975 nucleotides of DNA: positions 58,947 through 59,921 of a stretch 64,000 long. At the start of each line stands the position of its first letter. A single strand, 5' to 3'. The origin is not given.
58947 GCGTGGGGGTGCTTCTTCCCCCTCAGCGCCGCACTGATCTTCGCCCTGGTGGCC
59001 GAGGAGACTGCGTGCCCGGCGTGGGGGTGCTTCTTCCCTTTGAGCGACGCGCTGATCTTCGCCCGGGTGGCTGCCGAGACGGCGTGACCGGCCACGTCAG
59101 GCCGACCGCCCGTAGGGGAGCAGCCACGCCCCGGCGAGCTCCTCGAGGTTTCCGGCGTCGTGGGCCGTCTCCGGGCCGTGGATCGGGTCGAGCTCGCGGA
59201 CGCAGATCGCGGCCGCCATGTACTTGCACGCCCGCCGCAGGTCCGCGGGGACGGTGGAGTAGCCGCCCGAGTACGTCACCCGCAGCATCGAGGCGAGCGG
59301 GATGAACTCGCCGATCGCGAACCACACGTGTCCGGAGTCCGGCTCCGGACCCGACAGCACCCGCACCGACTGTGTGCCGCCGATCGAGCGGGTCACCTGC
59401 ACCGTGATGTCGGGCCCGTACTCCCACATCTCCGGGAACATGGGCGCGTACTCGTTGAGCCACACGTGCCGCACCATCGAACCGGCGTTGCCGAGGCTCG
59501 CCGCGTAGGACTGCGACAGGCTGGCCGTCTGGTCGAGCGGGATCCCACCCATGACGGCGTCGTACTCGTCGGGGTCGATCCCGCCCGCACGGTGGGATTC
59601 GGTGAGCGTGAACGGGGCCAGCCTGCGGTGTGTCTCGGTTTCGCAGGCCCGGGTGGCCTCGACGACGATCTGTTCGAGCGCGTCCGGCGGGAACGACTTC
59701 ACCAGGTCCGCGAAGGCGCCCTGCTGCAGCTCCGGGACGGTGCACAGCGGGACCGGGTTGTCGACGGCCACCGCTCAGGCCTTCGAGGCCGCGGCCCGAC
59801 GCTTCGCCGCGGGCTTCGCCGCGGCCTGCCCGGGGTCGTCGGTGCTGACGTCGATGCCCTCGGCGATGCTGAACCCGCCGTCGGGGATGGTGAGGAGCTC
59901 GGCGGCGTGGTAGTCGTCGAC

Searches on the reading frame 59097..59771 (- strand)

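Call 32: search_protein_families(library=phrogs, proteins=[window:59097-59771:-], max_evalue=0.001)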
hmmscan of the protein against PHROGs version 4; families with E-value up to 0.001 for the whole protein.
window:59097-59771:- (224 aa): 1 family
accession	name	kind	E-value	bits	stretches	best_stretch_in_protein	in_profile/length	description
phrog_442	-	connector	1.3e-06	28.9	1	144-189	184-222/270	head-tail adaptor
